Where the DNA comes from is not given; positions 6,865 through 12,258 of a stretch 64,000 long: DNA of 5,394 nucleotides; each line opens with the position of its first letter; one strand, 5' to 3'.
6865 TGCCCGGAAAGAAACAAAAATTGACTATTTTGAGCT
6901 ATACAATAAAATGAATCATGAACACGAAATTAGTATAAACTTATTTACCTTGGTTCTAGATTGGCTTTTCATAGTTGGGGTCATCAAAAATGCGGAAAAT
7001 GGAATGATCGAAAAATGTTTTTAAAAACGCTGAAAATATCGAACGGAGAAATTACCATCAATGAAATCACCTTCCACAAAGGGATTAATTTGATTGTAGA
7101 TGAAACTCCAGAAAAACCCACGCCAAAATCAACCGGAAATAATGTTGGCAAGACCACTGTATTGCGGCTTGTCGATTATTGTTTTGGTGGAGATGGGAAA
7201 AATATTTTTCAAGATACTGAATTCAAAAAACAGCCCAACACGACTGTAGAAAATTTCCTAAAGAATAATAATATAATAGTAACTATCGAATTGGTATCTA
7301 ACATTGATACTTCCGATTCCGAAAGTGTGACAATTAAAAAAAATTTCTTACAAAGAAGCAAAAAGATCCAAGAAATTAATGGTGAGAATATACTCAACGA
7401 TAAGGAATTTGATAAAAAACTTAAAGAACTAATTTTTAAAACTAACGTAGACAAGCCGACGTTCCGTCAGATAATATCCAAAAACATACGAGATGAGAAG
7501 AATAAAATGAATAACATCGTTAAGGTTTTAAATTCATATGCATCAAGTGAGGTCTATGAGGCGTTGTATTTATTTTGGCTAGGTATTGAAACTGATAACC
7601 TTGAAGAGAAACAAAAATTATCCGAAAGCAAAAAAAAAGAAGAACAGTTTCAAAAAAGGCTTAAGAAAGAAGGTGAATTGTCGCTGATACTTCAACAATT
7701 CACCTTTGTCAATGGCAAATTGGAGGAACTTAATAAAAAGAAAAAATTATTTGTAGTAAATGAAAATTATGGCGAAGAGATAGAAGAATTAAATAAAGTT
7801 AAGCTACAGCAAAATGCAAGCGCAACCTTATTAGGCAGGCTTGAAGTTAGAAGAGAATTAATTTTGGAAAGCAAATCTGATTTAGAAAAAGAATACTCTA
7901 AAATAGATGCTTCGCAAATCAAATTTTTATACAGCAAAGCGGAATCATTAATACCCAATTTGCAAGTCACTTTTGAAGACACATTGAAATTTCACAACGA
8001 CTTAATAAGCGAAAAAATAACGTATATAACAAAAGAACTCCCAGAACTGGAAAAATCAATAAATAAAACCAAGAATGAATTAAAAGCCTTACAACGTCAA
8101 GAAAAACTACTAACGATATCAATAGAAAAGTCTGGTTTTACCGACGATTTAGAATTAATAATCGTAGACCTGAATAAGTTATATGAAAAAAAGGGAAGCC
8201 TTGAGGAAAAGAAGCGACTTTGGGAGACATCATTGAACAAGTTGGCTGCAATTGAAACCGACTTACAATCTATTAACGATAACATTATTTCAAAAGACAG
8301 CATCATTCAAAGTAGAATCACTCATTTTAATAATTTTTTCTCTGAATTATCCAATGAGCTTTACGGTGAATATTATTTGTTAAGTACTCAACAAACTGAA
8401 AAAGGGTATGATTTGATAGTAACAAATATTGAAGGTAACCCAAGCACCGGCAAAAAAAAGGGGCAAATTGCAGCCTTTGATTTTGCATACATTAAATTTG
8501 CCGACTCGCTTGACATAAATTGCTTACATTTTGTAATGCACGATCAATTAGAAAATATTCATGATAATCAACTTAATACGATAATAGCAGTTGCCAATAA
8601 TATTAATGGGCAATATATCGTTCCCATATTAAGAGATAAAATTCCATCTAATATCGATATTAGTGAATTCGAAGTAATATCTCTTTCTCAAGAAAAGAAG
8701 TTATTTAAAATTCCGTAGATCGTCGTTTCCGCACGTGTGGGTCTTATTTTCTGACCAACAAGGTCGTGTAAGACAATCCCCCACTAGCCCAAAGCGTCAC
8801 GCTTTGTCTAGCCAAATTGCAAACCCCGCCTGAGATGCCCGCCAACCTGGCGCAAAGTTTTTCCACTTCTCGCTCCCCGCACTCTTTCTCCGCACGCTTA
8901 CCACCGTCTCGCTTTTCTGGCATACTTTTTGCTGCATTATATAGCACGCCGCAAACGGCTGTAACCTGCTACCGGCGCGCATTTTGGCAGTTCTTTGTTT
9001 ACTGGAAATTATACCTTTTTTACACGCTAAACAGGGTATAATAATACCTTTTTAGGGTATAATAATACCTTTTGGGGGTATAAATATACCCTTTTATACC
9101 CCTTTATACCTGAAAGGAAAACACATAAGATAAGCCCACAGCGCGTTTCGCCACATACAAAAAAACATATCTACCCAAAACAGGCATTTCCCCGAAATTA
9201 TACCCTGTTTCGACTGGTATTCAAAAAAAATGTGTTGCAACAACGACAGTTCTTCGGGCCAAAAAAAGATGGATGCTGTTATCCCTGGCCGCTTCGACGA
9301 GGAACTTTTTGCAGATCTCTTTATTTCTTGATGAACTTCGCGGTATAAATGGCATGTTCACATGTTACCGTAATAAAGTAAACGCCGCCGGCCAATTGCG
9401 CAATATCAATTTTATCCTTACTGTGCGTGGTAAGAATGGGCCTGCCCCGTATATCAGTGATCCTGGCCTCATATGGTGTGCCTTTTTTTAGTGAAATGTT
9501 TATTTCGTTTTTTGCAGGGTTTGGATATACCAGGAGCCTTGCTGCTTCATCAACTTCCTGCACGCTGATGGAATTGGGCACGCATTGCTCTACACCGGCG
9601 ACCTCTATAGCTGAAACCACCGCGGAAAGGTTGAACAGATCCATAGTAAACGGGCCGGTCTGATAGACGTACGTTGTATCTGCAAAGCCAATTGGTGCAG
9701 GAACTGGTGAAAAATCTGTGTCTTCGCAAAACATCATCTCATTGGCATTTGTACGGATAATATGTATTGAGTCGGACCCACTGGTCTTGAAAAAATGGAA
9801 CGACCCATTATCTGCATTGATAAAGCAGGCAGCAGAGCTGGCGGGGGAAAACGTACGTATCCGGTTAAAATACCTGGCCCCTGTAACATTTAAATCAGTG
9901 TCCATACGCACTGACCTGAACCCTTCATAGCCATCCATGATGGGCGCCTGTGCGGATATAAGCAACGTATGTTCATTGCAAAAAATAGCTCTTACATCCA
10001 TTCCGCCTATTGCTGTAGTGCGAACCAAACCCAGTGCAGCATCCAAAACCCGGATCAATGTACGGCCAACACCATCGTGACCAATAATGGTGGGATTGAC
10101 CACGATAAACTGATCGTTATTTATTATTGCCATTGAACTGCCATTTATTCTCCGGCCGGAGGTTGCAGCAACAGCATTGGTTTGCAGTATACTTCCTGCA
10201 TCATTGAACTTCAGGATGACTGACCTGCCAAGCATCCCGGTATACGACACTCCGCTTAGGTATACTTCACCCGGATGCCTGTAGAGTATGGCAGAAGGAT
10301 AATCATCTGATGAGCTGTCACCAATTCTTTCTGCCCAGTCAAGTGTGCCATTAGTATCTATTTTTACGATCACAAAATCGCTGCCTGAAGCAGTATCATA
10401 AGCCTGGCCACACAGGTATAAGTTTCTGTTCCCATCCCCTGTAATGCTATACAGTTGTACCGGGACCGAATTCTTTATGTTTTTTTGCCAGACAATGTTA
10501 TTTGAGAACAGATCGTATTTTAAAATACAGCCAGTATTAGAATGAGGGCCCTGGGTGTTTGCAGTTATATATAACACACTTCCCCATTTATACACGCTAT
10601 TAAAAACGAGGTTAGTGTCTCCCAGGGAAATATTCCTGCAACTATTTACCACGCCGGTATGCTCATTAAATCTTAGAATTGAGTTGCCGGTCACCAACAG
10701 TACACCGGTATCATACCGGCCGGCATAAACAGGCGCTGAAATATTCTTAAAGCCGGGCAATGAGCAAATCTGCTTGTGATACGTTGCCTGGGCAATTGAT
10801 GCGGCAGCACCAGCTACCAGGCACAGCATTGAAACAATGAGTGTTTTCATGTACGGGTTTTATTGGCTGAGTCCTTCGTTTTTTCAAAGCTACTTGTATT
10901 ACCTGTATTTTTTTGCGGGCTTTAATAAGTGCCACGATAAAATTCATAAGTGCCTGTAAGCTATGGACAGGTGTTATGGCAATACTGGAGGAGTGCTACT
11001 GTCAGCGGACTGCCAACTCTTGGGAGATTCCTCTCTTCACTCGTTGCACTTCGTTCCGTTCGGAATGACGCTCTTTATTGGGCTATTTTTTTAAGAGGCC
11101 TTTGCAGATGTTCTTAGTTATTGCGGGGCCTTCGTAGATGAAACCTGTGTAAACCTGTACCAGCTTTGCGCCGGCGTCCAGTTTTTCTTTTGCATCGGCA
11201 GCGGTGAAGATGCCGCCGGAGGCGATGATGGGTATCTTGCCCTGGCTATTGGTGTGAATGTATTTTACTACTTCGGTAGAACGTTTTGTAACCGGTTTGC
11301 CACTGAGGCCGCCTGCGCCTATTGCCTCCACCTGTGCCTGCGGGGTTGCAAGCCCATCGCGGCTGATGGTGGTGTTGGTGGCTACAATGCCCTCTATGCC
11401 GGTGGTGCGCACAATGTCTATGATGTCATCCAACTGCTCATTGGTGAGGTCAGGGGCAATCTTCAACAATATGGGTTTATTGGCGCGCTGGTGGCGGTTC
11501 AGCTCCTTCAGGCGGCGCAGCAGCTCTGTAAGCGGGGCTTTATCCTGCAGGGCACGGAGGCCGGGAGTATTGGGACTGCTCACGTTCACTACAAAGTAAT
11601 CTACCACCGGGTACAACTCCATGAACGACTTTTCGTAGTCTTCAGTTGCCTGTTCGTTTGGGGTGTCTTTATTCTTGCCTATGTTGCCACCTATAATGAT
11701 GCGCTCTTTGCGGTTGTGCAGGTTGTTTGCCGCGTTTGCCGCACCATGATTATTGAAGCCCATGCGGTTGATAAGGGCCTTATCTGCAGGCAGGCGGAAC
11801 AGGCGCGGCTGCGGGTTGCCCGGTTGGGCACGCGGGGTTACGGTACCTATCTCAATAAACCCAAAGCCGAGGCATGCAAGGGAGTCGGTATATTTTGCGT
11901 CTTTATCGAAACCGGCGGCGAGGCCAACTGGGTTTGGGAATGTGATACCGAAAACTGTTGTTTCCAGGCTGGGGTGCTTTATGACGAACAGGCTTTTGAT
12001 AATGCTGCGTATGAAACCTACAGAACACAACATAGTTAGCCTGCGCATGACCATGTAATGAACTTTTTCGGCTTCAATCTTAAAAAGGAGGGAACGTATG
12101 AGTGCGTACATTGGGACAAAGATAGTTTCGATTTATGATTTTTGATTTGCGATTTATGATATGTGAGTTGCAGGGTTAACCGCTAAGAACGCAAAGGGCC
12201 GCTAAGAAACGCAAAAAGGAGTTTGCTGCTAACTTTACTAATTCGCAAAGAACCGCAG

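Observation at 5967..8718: AT-rich three-gene HNH / small helical protein / coiled-coil ABC ATPase cassette (ABC-3C architecture)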

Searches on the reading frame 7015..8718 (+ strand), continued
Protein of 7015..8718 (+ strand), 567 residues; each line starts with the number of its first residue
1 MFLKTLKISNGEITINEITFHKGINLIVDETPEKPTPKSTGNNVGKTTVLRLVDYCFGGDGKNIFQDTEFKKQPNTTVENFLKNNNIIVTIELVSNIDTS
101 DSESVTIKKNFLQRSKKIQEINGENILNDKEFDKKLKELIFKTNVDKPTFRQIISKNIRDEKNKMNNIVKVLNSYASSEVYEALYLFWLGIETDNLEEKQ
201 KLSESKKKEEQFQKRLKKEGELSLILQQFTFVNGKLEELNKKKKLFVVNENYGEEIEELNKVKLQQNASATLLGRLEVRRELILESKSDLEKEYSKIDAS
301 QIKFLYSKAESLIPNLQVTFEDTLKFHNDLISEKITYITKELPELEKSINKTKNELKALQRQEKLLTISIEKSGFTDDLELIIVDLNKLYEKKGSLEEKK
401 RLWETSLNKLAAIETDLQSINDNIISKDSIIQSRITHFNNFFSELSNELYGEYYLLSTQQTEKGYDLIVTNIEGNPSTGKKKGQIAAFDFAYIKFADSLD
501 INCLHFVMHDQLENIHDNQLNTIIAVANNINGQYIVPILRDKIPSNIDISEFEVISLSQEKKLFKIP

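Call 76: search_dna_similar(query=window:7015-8715:+, collection=plasmids, mode=protein, max_rows=15)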
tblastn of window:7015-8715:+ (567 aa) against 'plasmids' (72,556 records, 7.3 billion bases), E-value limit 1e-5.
Records with a match: 12; places in all: 15; records where one place covers at least 80% of the query: 9.
Best place of each record, by identity: <60% 12.
By first word of the organism name: Clostridium 5; Caballeronia 2; Acinetobacter 2; Priestia 1; Collinsella 1; Lacticaseibacillus 1.
By predicted mobility (MOB-suite, as given by PLSDB): non-mobilizable 9; mobilizable 3.
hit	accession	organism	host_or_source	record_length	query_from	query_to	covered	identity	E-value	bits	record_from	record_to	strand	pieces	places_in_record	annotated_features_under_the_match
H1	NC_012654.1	Clostridium botulinum Ba4 str. 657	-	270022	1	566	100%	39.9%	8e-105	353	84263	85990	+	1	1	DUF2326 domain-containing protein | ABC-three component system middle component 6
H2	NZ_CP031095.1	Clostridium botulinum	Homo sapiens,human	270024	1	566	100%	39.9%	8e-105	353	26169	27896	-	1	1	DUF2326 domain-containing protein | ABC-three component system middle component 6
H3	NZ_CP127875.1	Priestia megaterium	Single bacterial isolate,soil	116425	1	566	100%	37.3%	3e-88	305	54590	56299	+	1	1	DUF2326 domain-containing protein | ABC-three component system middle component 6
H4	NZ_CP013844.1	Clostridium botulinum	Microbial isolate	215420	15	566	97%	33.2%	4e-56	211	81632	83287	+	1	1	DUF2326 domain-containing protein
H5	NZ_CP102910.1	Clostridium botulinum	Homo sapiens,Fecal sample from botulism ...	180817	15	566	97%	32.7%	7e-57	214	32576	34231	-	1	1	DUF2326 domain-containing protein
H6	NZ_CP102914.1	Clostridium botulinum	Homo sapiens,Fecal sample from botulism ...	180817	15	566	97%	32.7%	7e-57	214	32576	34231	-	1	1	DUF2326 domain-containing protein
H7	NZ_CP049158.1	Caballeronia sp. SBC1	whole organism,soil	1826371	1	417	74%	40.0%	1e-73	263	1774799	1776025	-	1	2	none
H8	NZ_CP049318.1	Caballeronia sp. SBC2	whole organism,soil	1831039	1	417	74%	40.0%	1e-73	263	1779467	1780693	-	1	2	none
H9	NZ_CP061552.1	Acinetobacter seifertii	Homo sapiens,blood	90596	1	566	89%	28.8%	9e-19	191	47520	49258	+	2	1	DUF2326 domain-containing protein | hypothetical protein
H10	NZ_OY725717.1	Collinsella aerofaciens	-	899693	1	564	83%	29.7%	2e-18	171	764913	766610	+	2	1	DUF2326 domain-containing protein | ABC-three component system middle component 6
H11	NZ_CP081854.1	Lacticaseibacillus paracasei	Traditional fermented dairy ...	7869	1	564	86%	28.2%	4e-19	157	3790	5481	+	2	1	DUF2326 domain-containing protein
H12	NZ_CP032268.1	Acinetobacter sp. WCHAc010034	single cell,hospital sewage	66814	252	566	56%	25.2%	4e-18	96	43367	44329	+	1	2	DUF2326 domain-containing protein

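Call 77: search_dna_similar(query=window:7015-8715:+, collection=phages, mode=protein, max_rows=15)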
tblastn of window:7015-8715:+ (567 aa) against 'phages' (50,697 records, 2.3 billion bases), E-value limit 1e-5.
No match.

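Call 93: search_protein_families(library=phrogs, proteins=[window:7015-8715:+], max_evalue=0.001)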
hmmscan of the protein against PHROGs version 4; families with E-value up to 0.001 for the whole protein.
window:7015-8715:+ (567 aa): 1 family
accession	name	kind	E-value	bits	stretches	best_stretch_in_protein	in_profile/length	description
phrog_5467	-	unknown function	1.5e-46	160.4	1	16-564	14-540/552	-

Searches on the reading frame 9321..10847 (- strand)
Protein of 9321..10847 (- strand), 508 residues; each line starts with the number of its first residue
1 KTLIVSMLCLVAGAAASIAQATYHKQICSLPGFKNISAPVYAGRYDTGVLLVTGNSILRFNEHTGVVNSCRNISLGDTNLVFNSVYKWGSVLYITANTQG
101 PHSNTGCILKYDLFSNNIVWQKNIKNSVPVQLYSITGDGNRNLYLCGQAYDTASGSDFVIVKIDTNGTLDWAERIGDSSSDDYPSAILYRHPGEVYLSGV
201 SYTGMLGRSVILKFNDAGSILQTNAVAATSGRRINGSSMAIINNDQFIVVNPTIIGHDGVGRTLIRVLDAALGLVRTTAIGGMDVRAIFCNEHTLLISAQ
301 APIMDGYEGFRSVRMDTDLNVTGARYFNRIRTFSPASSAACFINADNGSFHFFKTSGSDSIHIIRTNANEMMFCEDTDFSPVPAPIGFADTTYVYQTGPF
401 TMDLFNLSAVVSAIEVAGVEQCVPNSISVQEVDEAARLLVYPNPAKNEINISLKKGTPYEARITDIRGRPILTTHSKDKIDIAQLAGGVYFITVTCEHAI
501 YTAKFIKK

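Call 89: search_protein_families(library=pfam, proteins=[window:9321-10847:-], max_evalue=0.001)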
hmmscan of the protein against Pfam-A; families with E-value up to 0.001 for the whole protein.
window:9321-10847:- (508 aa): 2 families
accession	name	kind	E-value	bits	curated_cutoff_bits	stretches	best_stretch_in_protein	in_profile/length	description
PF18962.6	Por_Secre_tail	-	4.8e-12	46.4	27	1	440-506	1-74/75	Secretion system C-terminal sorting domain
PF17164.10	DUF5122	-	0.00063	20.4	27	0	143-170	6-33/36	Domain of unknown function (DUF5122) beta-propeller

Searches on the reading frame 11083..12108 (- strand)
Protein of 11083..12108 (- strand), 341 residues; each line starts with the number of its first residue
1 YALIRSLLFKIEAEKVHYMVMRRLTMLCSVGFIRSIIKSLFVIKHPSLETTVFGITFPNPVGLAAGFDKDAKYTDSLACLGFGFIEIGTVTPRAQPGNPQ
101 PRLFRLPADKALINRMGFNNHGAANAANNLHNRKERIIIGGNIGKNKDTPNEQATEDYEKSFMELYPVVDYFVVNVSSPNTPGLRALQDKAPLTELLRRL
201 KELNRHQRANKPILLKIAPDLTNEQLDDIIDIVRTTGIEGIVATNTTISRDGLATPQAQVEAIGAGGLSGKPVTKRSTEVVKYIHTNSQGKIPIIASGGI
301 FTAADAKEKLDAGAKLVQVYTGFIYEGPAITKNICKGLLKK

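Call 67: find_homologous_proteins(query=window:11083-12108:-, max_evalue=1e-30)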
Query window:11083-12108:- (341 aa): 8000 proteins with E <= 1e-30 among 8000 candidates; the best 120 are listed.
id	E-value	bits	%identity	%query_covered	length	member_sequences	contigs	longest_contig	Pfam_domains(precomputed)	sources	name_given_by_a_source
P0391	2.9e-223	758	100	100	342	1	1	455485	PF03060.22,PF01180.28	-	-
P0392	3.7e-211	718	94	100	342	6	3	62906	PF03060.22,PF01180.28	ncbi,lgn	-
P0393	3.7e-200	682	95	95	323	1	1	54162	PF03060.22,PF01180.28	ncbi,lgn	-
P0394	1.6e-182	624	81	100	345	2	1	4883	PF03060.22,PF01180.28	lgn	-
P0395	3.5e-179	613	81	100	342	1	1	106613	PF03060.22,PF01180.28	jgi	jgi:dihydroorotate dehydrogenase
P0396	1.2e-177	608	80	100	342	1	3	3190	PF01180.28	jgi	jgi:dihydroorotate dehydrogenase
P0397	2.4e-176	604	79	100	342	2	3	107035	PF01180.28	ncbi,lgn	-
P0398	5.3e-176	603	80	99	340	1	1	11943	PF03060.22,PF01180.28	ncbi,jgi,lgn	-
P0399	6.6e-176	602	80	99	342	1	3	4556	PF03060.22,PF01180.28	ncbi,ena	-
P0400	1.2e-175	602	79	100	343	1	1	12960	PF03060.22,PF01180.28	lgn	-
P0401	1.4e-173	595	79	100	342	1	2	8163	PF03060.22,PF01180.28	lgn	-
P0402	2.6e-173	594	78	100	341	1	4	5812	PF01180.28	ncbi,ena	-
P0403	3.6e-173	593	78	100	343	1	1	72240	PF01180.28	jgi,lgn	-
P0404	4.0e-173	593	77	100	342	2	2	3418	PF03060.22,PF01180.28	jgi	jgi:dihydroorotate dehydrogenase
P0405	4.8e-173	593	77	100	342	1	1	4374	PF01180.28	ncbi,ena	-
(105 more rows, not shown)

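Call 68: find_encoding_contigs(protein=P0392, flank=10000, max_places=2)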
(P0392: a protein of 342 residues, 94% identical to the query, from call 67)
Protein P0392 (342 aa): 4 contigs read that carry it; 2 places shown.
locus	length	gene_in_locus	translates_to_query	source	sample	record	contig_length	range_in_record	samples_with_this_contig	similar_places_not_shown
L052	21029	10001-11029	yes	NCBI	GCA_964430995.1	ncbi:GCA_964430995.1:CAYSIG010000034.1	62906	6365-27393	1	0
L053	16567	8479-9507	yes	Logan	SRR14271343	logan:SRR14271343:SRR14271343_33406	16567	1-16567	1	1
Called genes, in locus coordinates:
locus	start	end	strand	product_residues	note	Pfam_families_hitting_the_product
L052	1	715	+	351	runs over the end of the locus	PF11751:PorP_SprF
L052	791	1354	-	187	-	PF02245:Pur_DNA_glyco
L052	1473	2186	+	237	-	PF00590:TP_methylase (weak)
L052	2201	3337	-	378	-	PF13506:Glyco_transf_21, PF00535:Glycos_transf_2, PF10111:Glyco_tranf_2_2 (weak), PF13641:Glyco_tranf_2_3, PF13632:Glyco_trans_2_3 (weak)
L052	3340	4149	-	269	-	PF00561:Abhydrolase_1, PF12146:Hydrolase_4, PF12697:Abhydrolase_6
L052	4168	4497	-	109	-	-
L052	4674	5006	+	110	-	PF24709:DUF7670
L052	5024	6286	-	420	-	PF00155:Aminotran_1_2, PF01041:DegT_DnrJ_EryC1, PF00266:Aminotran_5, PF01053:Cys_Met_Meta_PP, PF01212:Beta_elim_lyase (weak)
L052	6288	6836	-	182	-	-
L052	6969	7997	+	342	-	PF00762:Ferrochelatase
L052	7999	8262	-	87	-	-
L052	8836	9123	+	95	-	-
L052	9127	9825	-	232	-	PF13620:CarboxypepD_reg (faint)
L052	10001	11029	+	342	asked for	PF01180:DHO_dh, PF03060:NMO (weak)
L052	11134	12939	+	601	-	PF13229:Beta_helix, PF18962:Por_Secre_tail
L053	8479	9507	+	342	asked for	PF01180:DHO_dh, PF03060:NMO (weak)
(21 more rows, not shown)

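Call 69: find_encoding_contigs(protein=P0393, flank=10000, max_places=2)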
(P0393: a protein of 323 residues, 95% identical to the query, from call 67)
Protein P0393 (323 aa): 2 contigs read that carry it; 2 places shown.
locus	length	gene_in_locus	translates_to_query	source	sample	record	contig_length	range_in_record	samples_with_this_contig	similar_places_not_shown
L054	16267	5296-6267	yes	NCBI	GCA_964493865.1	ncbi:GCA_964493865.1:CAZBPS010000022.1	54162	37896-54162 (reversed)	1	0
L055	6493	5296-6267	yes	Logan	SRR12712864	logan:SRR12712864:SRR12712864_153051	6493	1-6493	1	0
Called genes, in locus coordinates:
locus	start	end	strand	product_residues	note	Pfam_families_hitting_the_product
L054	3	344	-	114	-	?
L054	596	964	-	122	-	-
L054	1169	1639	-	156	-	-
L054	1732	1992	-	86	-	-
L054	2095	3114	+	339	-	PF00762:Ferrochelatase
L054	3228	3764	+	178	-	PF03653:UPF0093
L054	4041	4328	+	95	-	-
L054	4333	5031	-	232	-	PF13620:CarboxypepD_reg (faint), PF13715:CarbopepD_reg_2 (faint)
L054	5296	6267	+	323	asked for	PF01180:DHO_dh, PF03060:NMO (weak)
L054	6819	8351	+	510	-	PF00171:Aldedh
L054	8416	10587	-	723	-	PF00270:DEAD, PF00271:Helicase_C, PF16124:RecQ_Zn_bind, PF09382:RQC, PF00570:HRDC, PF14493:HTH_40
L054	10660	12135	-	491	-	-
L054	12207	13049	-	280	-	PF20009:GEVED, PF18962:Por_Secre_tail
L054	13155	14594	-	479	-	PF00392:GntR, PF00155:Aminotran_1_2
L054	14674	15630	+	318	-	PF00892:EamA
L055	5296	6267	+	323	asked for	PF01180:DHO_dh, PF03060:NMO (weak)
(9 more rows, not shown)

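Call 70: find_encoding_contigs(protein=P0395, flank=10000, max_places=1)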
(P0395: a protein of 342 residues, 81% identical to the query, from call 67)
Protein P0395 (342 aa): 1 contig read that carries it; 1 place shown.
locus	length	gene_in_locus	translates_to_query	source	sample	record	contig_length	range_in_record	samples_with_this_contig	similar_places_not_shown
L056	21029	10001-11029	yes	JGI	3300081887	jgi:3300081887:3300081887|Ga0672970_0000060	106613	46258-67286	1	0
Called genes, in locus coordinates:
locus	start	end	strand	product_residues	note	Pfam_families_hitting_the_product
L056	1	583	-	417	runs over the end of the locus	PF00994:MoCF_biosynth, PF18146:CinA_KH, PF02464:CinA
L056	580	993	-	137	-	PF13279:4HBT_2, PF03061:4HBT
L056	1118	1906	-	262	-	PF00106:adh_short, PF01210:NAD_Gly3P_dh_N (weak), PF01370:Epimerase (weak), PF02719:Polysacc_synt_2, PF08659:KR, PF13561:adh_short_C2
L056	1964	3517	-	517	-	PF03321:GH3, PF23571:GH3_M, PF23572:GH3_C (weak)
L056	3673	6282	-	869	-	PF02012:BNR (faint), PF15902:Sortilin-Vps10 (weak), PF18962:Por_Secre_tail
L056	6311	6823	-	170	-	-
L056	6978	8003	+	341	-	PF00762:Ferrochelatase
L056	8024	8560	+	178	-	PF03653:UPF0093, PF05425:CopD (weak)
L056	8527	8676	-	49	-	-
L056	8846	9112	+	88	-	-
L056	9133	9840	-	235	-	PF13620:CarboxypepD_reg (weak), PF13715:CarbopepD_reg_2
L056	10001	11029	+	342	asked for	PF01180:DHO_dh, PF03060:NMO (weak)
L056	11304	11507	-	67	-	-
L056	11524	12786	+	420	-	PF08245:Mur_ligase_M, PF02875:Mur_ligase_C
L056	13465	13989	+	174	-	PF08534:Redoxin, PF00578:AhpC-TSA, PF00085:Thioredoxin, PF13098:Thioredoxin_2 (weak), PF13905:Thioredoxin_8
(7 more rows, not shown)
